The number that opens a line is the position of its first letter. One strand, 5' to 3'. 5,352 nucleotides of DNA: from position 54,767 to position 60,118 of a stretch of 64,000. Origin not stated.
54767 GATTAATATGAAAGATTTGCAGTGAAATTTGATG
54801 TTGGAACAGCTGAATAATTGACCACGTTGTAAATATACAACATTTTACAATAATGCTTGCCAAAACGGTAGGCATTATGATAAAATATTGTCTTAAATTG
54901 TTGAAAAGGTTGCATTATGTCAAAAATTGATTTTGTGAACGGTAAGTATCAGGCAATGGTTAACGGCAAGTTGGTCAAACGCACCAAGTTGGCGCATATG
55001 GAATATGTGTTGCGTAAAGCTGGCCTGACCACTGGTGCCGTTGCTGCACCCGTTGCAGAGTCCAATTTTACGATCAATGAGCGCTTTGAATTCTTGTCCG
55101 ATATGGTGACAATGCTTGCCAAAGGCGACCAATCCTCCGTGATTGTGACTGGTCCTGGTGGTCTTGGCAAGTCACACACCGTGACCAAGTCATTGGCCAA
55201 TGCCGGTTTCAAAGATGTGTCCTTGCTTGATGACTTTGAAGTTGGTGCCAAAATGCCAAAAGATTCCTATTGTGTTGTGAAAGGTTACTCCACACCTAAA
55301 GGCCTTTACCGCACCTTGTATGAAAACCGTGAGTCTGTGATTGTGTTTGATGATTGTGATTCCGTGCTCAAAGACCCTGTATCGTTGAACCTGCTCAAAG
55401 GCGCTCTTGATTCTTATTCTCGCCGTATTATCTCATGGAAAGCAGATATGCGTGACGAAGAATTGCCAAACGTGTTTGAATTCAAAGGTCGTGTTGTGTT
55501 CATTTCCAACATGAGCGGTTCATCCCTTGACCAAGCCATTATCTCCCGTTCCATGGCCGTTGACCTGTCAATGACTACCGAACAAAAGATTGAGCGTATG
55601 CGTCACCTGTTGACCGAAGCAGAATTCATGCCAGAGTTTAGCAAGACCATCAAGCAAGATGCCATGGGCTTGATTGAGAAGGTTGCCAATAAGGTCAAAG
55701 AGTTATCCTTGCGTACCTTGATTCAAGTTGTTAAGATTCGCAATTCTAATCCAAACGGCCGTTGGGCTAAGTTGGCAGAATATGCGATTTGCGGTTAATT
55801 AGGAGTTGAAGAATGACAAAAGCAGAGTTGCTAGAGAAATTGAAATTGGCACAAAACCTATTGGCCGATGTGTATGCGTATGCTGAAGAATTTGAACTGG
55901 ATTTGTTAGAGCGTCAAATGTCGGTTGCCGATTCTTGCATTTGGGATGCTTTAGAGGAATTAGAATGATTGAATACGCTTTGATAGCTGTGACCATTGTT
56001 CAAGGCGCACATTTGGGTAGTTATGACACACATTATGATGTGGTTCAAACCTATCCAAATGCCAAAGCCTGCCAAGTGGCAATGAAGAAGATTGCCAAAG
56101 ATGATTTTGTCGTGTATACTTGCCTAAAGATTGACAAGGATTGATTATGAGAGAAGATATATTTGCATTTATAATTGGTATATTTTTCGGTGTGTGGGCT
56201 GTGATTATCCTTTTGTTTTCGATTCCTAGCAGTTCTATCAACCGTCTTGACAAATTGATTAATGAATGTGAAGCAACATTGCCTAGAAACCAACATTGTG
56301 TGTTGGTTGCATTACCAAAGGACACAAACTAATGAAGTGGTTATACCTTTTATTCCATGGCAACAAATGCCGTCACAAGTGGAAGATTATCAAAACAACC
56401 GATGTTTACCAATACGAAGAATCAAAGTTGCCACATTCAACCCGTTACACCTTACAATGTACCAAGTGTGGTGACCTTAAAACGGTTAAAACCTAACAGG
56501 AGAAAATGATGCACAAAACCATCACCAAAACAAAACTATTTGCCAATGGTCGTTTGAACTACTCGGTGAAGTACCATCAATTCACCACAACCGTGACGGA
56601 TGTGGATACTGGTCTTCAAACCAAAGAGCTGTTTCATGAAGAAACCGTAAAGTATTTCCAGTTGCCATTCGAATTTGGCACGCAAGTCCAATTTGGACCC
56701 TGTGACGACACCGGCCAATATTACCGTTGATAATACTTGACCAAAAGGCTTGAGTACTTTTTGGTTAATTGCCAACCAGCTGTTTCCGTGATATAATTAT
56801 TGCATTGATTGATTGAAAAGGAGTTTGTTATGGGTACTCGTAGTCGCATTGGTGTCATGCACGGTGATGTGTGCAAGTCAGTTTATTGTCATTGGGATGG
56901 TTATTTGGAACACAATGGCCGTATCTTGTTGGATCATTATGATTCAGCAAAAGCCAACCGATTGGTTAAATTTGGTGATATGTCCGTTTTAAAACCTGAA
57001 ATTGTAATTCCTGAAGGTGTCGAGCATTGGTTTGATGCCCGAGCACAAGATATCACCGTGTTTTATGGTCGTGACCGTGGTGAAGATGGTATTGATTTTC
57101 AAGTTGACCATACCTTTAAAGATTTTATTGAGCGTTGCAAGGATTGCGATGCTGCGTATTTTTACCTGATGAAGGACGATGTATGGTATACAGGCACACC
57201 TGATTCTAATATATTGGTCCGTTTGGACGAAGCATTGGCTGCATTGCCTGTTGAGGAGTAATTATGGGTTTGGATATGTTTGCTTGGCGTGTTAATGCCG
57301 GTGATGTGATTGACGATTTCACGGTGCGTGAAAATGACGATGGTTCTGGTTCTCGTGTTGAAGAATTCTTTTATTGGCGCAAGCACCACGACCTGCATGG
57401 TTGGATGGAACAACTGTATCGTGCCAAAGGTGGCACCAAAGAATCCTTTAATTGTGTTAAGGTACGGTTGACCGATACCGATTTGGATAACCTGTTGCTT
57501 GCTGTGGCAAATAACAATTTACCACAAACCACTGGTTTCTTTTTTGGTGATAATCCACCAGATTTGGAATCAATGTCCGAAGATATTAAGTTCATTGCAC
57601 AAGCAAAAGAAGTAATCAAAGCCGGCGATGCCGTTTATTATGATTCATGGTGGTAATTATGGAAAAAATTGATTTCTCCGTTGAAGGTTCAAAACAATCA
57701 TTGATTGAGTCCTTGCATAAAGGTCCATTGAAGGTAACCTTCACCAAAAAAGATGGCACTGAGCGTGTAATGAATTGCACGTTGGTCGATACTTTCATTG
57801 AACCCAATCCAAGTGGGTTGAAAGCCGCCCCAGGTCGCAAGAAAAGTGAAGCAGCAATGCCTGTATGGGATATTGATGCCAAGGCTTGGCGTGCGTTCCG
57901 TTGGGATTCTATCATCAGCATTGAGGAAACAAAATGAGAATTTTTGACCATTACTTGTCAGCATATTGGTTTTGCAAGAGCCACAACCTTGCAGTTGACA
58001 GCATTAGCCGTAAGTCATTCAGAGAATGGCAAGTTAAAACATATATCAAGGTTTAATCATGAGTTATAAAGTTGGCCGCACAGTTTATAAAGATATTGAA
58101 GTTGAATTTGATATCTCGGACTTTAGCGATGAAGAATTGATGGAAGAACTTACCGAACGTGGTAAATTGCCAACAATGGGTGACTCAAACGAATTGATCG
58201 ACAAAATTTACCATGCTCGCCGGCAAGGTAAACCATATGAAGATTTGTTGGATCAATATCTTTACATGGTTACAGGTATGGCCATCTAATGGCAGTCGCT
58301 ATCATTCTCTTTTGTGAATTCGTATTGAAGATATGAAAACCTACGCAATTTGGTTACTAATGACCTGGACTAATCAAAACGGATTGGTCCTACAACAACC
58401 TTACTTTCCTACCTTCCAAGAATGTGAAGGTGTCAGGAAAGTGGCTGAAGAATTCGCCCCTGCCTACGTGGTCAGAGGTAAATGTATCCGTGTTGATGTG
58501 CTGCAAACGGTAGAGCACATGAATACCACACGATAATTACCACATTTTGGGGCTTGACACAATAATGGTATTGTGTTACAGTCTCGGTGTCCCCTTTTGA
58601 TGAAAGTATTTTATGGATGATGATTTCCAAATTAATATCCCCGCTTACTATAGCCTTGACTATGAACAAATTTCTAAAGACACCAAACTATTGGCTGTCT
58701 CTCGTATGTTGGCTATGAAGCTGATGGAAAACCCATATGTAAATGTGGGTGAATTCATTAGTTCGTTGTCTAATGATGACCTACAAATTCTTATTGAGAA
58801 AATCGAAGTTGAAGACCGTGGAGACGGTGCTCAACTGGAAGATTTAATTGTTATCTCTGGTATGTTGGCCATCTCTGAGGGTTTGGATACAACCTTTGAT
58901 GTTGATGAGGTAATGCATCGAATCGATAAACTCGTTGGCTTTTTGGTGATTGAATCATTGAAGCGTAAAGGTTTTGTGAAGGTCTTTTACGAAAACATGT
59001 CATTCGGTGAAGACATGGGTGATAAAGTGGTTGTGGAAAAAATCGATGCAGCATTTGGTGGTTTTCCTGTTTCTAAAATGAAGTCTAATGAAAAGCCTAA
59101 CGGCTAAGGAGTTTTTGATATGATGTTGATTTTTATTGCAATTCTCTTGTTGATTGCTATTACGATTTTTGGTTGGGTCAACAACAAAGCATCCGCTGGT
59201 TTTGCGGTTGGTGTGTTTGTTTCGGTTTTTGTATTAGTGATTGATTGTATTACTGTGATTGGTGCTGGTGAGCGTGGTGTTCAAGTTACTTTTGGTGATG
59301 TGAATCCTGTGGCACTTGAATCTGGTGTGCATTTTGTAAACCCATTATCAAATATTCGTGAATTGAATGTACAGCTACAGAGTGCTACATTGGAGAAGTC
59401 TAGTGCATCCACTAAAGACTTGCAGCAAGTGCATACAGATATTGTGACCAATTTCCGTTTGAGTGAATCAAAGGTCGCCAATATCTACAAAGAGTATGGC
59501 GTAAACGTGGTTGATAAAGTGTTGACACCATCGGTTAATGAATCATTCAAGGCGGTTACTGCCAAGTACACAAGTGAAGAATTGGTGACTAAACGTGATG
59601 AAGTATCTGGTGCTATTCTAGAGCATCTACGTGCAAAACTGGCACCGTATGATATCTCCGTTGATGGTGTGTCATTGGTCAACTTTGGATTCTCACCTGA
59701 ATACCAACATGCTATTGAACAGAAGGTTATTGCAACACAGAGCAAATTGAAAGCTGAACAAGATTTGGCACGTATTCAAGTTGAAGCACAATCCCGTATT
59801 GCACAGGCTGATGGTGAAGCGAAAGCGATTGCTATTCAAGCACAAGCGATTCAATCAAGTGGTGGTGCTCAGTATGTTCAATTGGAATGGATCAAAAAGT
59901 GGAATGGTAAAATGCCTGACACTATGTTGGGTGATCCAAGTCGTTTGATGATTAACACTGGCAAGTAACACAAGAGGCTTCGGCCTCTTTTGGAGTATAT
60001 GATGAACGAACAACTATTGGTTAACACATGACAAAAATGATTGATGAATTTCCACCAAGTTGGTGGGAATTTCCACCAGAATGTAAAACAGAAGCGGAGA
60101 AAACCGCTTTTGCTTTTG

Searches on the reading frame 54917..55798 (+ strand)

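Call 20: search_protein_families(library=phrogs, proteins=[window:54917-55798:+], max_evalue=0.001)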
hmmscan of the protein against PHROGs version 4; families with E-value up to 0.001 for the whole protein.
window:54917-55798:+ (293 aa): 1 family
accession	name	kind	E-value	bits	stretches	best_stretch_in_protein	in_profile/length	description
phrog_1250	-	unknown function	1.3e-59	202.8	1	7-290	39-324/327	unknown function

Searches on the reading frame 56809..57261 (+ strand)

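Call 20: search_protein_families(library=phrogs, proteins=[window:56809-57261:+], max_evalue=0.001)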
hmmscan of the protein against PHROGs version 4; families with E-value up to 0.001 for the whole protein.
window:56809-57261:+ (150 aa): 2 families
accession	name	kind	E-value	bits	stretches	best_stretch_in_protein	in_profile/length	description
phrog_1987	-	unknown function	7.8e-29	101.6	1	8-128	1-114/128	-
phrog_23089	-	unknown function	1.1e-22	81.8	1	8-104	1-96/239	-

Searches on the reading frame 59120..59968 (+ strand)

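Call 20: search_protein_families(library=phrogs, proteins=[window:59120-59968:+], max_evalue=0.001)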
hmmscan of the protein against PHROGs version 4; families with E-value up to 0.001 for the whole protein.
window:59120-59968:+ (282 aa): 2 families
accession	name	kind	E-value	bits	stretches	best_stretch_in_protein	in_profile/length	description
phrog_200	-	other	1.6e-51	176.6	1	3-274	49-351/379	lipoprotein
phrog_38808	-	unknown function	0.00017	22.9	1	228-270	17-57/68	-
